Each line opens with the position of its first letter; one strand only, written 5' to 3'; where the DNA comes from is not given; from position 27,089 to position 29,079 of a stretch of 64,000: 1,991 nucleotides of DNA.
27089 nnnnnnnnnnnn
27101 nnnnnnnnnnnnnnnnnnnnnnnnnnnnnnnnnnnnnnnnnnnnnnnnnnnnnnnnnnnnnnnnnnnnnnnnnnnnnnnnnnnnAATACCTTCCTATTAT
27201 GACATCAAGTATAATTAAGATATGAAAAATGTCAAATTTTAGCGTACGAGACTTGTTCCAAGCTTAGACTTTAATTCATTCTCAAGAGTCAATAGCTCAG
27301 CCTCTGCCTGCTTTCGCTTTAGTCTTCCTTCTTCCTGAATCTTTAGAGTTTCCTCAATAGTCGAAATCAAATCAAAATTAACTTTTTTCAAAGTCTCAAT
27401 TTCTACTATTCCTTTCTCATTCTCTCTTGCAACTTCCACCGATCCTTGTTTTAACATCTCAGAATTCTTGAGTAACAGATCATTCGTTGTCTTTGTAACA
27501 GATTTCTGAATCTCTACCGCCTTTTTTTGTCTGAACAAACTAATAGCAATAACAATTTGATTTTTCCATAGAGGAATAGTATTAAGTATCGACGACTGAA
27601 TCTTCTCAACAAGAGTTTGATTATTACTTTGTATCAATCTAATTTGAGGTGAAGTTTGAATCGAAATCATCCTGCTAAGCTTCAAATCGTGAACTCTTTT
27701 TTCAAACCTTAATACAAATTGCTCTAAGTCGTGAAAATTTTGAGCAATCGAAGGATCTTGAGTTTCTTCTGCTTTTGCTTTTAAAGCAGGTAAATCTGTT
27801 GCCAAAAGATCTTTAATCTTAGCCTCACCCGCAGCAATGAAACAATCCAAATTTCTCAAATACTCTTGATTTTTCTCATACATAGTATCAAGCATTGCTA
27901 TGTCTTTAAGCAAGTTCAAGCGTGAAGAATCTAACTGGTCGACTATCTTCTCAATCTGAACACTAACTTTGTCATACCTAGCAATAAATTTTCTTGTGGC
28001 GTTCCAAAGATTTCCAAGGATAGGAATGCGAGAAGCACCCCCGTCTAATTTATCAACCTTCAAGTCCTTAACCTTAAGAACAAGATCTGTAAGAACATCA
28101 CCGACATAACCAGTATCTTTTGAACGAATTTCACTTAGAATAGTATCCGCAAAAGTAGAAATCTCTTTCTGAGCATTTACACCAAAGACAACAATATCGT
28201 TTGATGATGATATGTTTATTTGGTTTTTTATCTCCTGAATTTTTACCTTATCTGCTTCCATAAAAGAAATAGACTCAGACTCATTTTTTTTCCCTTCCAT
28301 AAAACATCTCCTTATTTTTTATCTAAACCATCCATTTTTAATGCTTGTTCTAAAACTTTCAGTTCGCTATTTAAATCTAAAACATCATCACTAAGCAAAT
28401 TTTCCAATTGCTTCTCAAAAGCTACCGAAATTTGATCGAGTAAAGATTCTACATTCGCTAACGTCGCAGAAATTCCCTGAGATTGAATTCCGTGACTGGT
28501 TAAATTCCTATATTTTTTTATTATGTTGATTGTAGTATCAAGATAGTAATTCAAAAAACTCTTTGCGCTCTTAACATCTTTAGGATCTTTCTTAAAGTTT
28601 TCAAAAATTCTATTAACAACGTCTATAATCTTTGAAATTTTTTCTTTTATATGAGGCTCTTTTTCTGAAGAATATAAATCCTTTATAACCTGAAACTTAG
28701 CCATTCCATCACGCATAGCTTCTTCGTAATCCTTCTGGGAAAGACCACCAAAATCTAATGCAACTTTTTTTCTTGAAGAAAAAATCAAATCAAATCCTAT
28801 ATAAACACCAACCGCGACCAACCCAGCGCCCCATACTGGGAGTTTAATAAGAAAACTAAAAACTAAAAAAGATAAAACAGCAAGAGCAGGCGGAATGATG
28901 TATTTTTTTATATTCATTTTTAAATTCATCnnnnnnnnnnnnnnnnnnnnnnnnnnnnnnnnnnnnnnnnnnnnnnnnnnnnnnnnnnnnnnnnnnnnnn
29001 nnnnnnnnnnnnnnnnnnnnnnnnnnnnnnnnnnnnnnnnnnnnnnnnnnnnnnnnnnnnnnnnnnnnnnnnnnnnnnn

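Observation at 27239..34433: Seven-gene operon coupling a NitT/TauT-type ABC importer to vWA–XpaC–TelA stress-module proteins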

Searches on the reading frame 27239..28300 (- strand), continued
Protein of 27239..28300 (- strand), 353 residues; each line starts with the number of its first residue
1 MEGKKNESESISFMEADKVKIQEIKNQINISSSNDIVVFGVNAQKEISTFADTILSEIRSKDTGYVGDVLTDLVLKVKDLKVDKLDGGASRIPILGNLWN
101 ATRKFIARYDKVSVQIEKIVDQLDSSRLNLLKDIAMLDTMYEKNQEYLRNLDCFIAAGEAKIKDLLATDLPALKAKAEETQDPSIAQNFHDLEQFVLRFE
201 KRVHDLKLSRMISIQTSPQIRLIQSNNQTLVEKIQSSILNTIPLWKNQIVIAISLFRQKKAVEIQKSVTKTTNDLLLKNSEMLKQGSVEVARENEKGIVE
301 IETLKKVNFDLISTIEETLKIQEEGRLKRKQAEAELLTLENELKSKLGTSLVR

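Call 21: search_protein_families(library=pfam, proteins=[L024:2933-4123:+, L024:4120-4869:+, L024:4940-5434:+, L024:5900-6817:+, L024:6824-7981:+, L024:8000-9694:+, L024:9698-10573:+, L024:10649-11836:-, L024:11614-12687:-, L024:12684-14261:-], max_evalue=0.001)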
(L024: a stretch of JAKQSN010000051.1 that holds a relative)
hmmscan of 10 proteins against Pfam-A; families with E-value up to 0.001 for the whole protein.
L024:2933-4123:+ (396 aa): 1 family
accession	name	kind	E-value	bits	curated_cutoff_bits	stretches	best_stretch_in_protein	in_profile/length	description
PF02687.27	FtsX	-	8.2e-13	48.9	25.5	1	260-387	3-120/120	FtsX-like permease C-terminal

L024:4120-4869:+ (249 aa): 1 family
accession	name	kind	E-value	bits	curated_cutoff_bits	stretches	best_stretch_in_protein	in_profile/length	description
PF17131.11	LolA_like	-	1.8e-05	24.9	30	1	104-148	2-52/184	Outer membrane lipoprotein-sorting protein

L024:4940-5434:+ (164 aa): 0 families

L024:5900-6817:+ (305 aa): 1 family
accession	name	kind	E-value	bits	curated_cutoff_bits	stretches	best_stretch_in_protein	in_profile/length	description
PF10112.14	Halogen_Hydrol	-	3.9e-37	128.5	29.8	1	113-292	4-190/191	5-bromo-4-chloroindolyl phosphate hydrolysis protein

L024:6824-7981:+ (385 aa): 1 family
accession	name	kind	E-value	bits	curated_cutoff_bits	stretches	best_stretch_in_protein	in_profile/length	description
PF05816.16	TelA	-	2.6e-118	395.4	30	1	57-381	2-331/332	Toxic anion resistance protein (TelA)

L024:8000-9694:+ (564 aa): 3 families
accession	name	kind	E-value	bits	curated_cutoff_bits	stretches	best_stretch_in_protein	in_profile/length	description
PF00691.25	OmpA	-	5.3e-09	36.8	27.2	1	453-554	5-94/98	OmpA family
PF09084.16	NMT1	-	0.00013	22.4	20.5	1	181-312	80-207/216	NMT1/THI5 like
PF13379.11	NMT1_2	-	0.00035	20.9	24.7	0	94-317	12-241/252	NMT1-like family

L024:9698-10573:+ (291 aa): 2 families
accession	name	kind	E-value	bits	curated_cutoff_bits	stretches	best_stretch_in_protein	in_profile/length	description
PF13519.12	VWA_2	-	5.8e-12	46.6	27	1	86-207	1-107/107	von Willebrand factor type A domain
PF00092.34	VWA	-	1.8e-08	35.3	23.8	1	86-222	2-128/174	von Willebrand factor type A domain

L024:10649-11836:- (395 aa): 1 family
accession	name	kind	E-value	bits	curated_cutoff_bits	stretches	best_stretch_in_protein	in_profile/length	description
PF02653.21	BPD_transp_2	-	6.3e-30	104.6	26.8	1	91-368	8-268/269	Branched-chain amino acid transport system / permease component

L024:11614-12687:- (357 aa): 1 family
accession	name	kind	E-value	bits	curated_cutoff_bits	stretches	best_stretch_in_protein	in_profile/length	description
PF02653.21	BPD_transp_2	-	9.9e-41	140.1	26.8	1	62-334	5-269/269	Branched-chain amino acid transport system / permease component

L024:12684-14261:- (525 aa): 4 families
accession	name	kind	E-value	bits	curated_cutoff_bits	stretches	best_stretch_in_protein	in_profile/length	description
PF00005.33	ABC_tran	-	1.2e-48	165.7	25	2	24-169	3-137/137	ABC transporter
PF13304.12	AAA_21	-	7.4e-09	36.5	27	1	138-200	235-300/304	AAA domain, putative AbiEii toxin, Type IV TA system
PF02463.25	SMC_N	-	0.00014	21.9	40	0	34-212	26-211/220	RecF/RecN/SMC N terminal domain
PF13555.12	AAA_29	-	0.00049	20.2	27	0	25-54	15-44/61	P-loop containing region of AAA domain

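Call 31: search_protein_families(library=pfam, proteins=[L072:2194-3849:+, L033:3883-4968:+, L042:7025-8716:+, L050:12437-15208:+, L028:11060-11608:+, L029:11108-12421:+, L008:5288-5926:-, L026:8605-9624:+, L020:11033-12820:+, L018:39-896:-], max_evalue=0.01)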
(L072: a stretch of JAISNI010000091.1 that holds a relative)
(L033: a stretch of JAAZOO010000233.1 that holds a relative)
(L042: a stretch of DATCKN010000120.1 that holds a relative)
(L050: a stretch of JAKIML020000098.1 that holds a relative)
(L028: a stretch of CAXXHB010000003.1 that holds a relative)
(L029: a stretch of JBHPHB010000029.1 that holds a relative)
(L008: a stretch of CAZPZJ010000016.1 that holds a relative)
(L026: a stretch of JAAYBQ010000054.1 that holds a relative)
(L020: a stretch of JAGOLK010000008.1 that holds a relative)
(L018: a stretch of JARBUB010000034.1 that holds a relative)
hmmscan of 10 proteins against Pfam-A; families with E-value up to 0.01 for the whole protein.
L072:2194-3849:+ (551 aa): 5 families
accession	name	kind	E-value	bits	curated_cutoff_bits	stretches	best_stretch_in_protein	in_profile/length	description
PF13531.11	SBP_bac_11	-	5.7e-10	39.8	25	1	68-315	13-226/227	Bacterial extracellular solute-binding protein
PF00092.34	VWA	-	2.6e-07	31.5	23.8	1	373-530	5-155/174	von Willebrand factor type A domain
PF13519.12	VWA_2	-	1.1e-06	29.7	27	1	372-485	3-107/107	von Willebrand factor type A domain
PF05762.20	VWA_CoxE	-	0.00063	19.7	26.4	1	414-492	91-167/222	VWA domain containing CoxE-like protein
PF13768.12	VWA_3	-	0.009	16.5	27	0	375-529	8-149/155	von Willebrand factor type A domain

L033:3883-4968:+ (361 aa): 0 families

L042:7025-8716:+ (563 aa): 4 families
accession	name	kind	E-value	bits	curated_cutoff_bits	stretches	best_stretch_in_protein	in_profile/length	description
PF13311.11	DUF4080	-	1.1e-38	133.7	22.9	1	361-536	1-175/188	Protein of unknown function (DUF4080)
PF02310.24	B12-binding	-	2.1e-20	73.2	32.1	1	5-120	3-118/121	B12 binding domain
PF04055.27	Radical_SAM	-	1.2e-17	65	29.5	1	172-333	2-164/166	Radical SAM superfamily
PF19864.5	Radical_SAM_N2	-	0.00069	19.5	29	1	85-147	88-146/151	Radical SAM proteins, N-terminal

L050:12437-15208:+ (923 aa): 8 families
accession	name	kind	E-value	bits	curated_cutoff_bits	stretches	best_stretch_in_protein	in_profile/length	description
PF00133.28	tRNA-synt_1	-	4.7e-147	490.5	22.7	1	31-647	1-414/414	tRNA synthetases class I (I, L, M and V)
PF08264.19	Anticodon_1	-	5.6e-37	127.3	25.1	1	691-848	1-147/148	Anticodon-binding domain of tRNA ligase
PF09334.17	tRNA-synt_1g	-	8e-27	94.4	20.1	3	63-206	8-136/391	tRNA synthetases class I (M)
PF01406.26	tRNA-synt_1e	-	3.7e-09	36.8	27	1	558-653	204-298/301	tRNA synthetases class I (C) catalytic domain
PF06827.20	zf-FPG_IleRS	-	5.5e-09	36.1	21.3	1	893-919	1-27/30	Zinc finger found in FPG and IleRS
PF01921.24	tRNA-synt_1f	-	6.2e-07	29.1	27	1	568-664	241-338/360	tRNA synthetases class I (K)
PF13603.12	tRNA-synt_1_2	-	1.3e-05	25.2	25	1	241-354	24-133/185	Leucyl-tRNA synthetase, editing domain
PF20097.4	DUF6487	-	0.004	18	24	0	442-490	18-64/67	Domain of unknown function (DUF6487)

L028:11060-11608:+ (182 aa): 1 family
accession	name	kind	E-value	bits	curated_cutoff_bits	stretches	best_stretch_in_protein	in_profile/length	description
PF01965.30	DJ-1_PfpI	-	8e-43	146.6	26.6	1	1-164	1-164/165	DJ-1/PfpI family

L029:11108-12421:+ (437 aa): 2 families
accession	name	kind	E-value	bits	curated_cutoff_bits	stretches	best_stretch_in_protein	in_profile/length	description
PF00027.35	cNMP_binding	-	6.8e-38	129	27.5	2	194-278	3-88/89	Cyclic nucleotide-binding domain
PF07719.23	TPR_2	-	0.0028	18.1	27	1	131-162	3-34/34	Tetratricopeptide repeat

L008:5288-5926:- (212 aa): 0 families

L026:8605-9624:+ (339 aa): 1 family
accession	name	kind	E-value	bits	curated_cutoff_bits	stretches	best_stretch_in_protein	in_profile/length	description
PF01551.29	Peptidase_M23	-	1.9e-22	79.7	28.7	1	236-330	2-96/96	Peptidase family M23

L020:11033-12820:+ (595 aa): 2 families
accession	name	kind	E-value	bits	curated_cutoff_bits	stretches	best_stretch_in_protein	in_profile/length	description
PF01432.26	Peptidase_M3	-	9.7e-31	108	27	1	201-581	2-455/457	Peptidase family M3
PF08439.15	Peptidase_M3_N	-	6.8e-11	42.7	25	1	122-179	10-67/70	Oligopeptidase F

L018:39-896:- (285 aa): 4 families
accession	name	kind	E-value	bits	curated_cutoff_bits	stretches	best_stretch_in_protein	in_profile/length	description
PF00583.31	Acetyltransf_1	-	9.2e-11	42.5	20.7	1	30-127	23-114/116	Acetyltransferase (GNAT) family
PF13508.13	Acetyltransf_7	-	9.3e-07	29.6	27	1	41-103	3-62/84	Acetyltransferase (GNAT) domain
PF13302.13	Acetyltransf_3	-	0.00092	20.4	25.4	1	3-129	3-137/138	Acetyltransferase (GNAT) domain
PF14542.12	Acetyltransf_CG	-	0.0062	17.1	30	0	49-99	7-55/80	GCN5-related N-acetyl-transferase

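Call 38: search_solved_structures(query=window:27239-28300:-, max_evalue=1)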
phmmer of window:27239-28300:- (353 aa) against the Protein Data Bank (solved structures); distinct sequences matched with E-value up to 1: 8.
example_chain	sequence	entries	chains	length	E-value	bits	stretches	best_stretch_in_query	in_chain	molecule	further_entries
1h9u_A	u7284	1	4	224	0.55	12.6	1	62-124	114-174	RETINOID X RECEPTOR, BETA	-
1uhl_A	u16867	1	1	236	0.6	12.5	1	62-124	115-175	Retinoic acid receptor RXR-beta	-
7a78_A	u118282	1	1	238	0.61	12.5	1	62-124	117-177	Retinoic acid receptor RXR-beta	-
1xiu_A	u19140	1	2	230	0.65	12.4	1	65-120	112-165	RXR-like protein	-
5hjp_A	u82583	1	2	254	0.68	12.3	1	63-124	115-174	Retinoic acid receptor RXR-beta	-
5i4v_B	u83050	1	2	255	0.68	12.3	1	63-124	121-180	Retinoic acid receptor RXR-beta,Nuclear receptor coactivator 2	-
5kya_B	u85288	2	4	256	0.68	12.3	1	63-124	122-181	Retinoic acid receptor RXR-beta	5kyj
5yo3_A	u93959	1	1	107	0.93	11.9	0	308-338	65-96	Soluble cytochrome b562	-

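Call 39: search_protein_families(library=padloc, proteins=[window:27239-28300:-, L033:3883-4968:+, L072:2194-3849:+], max_evalue=0.001)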
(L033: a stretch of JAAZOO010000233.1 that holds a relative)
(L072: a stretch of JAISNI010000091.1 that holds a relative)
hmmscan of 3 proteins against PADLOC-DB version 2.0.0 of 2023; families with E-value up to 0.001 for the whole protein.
window:27239-28300:- (353 aa): 0 families

L033:3883-4968:+ (361 aa): 0 families

L072:2194-3849:+ (551 aa): 0 families

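Call 64: search_solved_structures(query=L003:8919-9998:+, max_evalue=1)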
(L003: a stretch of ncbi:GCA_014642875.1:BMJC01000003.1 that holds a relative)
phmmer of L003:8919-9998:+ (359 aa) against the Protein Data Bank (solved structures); distinct sequences matched with E-value up to 1: 1.
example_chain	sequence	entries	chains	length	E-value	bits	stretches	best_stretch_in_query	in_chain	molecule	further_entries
3nkl_A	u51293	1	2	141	0.83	12.1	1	90-172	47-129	UDP-D-quinovosamine 4-dehydrogenase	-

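Call 68: predict_structure(alignment_id=A1)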
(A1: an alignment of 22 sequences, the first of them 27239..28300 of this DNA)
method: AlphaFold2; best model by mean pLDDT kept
length: 353 residues; sequences in the alignment: 22
mean_pLDDT: 62.8   pTM: 0.46
mean pLDDT of the five models: 62.8, 59.6, 56.0, 51.6, 51.0
residues with pLDDT >= 90: 0; 70-90: 148; 50-70: 116; < 50: 89
segments of 3 or more residues with pLDDT < 50: 1-10, 62-70, 72-98, 279-308, 351-353
pLDDT, mean of each block of 10 residues (from residue 1): 31 76 78 60 55 56 46 42 30 43 64 71 75 78 82 86 87 87 85 84 79 71 73 70 66 61 53 47 35 31 44 56 67 71 64 47
secondary structure, 60 per line:
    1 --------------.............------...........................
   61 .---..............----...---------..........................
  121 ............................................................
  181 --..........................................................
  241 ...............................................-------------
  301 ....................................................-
elements in order: H15-27 H34-61 H65-78 H95-180 H183-287 H301-352

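Call 70: fold_search(model_id=the predicted structure, library=pdb)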
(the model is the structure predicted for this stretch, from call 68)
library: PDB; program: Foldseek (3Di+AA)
matches with E <= 10: 992; with E <= 0.001: 0
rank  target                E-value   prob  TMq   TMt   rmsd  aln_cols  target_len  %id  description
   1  6r1j_J                4.6e-03  0.98  0.22  0.27  15.4       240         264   13  Structure of the soluble AhlC triple head mutant of the tripartite alpha-pore forming toxin, AHL, from Aeromonas hydro (released 2019-07-10)
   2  6h2e_P                9.4e-03  0.99  0.29  0.36  14.8       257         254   13  Structure of the soluble AhlC of the tripartite alpha-pore forming toxin, AHL, from Aeromonas hydrophila. (released 2019-07-10)
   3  6h2e_Q                1.5e-02  1.00  0.35  0.45  12.8       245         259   14  Structure of the soluble AhlC of the tripartite alpha-pore forming toxin, AHL, from Aeromonas hydrophila. (released 2019-07-10)
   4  7p3r_A                1.5e-02  0.89  0.21  0.23  26.7       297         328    9  Helical structure of the toxin MakA from Vibrio cholera (released 2022-02-23)
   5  4wpe                  1.6e-02  0.89  0.22  0.28  19.3       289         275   13  Crystal Structure of Hof1p F-BAR domain (released 2014-12-24)
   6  6ek4_A                1.7e-02  0.63  0.17  0.18  28.9       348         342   10  PaxB from Photorhabdus luminescens (released 2018-05-16)
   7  6r1j_D                1.8e-02  0.72  0.17  0.23  26.6       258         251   14  Structure of the soluble AhlC triple head mutant of the tripartite alpha-pore forming toxin, AHL, from Aeromonas hydro (released 2019-07-10)
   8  6grj_I                2.3e-02  0.80  0.21  0.23  19.8       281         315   11  Structure of the AhlB pore of the tripartite alpha-pore forming toxin, AHL, from Aeromonas hydrophila. (released 2019-07-03)
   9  4tql_A                2.9e-02  1.00  0.32  0.44  11.2       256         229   12  Computationally designed three helix bundle (released 2014-10-15)
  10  4tql_B                2.9e-02  0.98  0.30  0.41  12.5       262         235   12  Computationally designed three helix bundle (released 2014-10-15)
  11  6h2f_D                2.9e-02  0.80  0.23  0.23  19.8       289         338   11  Structure of the pre-pore AhlB of the tripartite alpha-pore forming toxin, AHL, from Aeromonas hydrophila. (released 2019-07-10)
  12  7n6g_3W               2.9e-02  0.44  0.17  0.15  29.3       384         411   10  C1 of central pair (released 2022-05-18)
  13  7n6g_3M               3.1e-02  0.38  0.15  0.14  36.0       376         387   12  C1 of central pair (released 2022-05-18)
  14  6gy7_C                3.2e-02  0.89  0.27  0.29  24.7       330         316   14  Crystal structure of XaxB from Xenorhabdus nematophil (released 2018-07-25)
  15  6h2f_F                3.6e-02  0.87  0.26  0.27  18.2       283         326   13  Structure of the pre-pore AhlB of the tripartite alpha-pore forming toxin, AHL, from Aeromonas hydrophila. (released 2019-07-10)
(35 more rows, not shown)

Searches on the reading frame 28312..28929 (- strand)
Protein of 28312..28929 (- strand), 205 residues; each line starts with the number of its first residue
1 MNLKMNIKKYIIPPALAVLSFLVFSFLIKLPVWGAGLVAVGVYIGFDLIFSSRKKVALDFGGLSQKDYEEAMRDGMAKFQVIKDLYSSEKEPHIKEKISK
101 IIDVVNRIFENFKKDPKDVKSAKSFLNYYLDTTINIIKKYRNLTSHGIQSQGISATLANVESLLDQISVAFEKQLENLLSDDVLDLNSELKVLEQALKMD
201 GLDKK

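Call 3: search_protein_families(library=pfam, proteins=[window:28312-28929:-], max_evalue=0.01)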
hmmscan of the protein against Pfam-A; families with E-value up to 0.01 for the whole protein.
window:28312-28929:- (205 aa): 1 family
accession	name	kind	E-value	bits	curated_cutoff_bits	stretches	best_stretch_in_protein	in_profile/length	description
PF10112.14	Halogen_Hydrol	-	1.6e-35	123.3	29.8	1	15-193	9-191/191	5-bromo-4-chloroindolyl phosphate hydrolysis protein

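Call 4: search_protein_families(library=ncbifam, proteins=[window:28312-28929:-], max_evalue=0.01)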
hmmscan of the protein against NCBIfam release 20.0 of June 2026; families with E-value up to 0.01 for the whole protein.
window:28312-28929:- (205 aa): 1 family
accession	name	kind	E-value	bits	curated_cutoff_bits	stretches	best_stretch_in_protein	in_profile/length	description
NF006614.0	PRK09181.1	equivalog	0.0018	17.1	536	1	85-167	64-144/476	aspartate kinase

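Call 39: search_protein_families(library=padloc, proteins=[window:28312-28929:-], max_evalue=0.001)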
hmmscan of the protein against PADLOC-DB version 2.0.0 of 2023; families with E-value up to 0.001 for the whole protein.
window:28312-28929:- (205 aa): 0 families

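Call 78: search_solved_structures(query=window:28312-28929:-, max_evalue=1)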
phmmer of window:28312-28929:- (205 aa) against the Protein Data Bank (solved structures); distinct sequences matched with E-value up to 1: 4.
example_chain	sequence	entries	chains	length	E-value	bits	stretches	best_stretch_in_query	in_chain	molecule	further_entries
4v8p_AX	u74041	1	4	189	0.46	13.7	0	86-170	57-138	RPL18A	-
6zj3_Lg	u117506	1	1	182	0.5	13.5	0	96-148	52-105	Ribosomal protein eL20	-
6nvw_A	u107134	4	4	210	0.65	13.2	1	66-129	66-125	Penicillin G acylase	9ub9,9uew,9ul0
3ajm_A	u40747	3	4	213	0.82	12.9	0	88-151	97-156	Programmed cell death protein 10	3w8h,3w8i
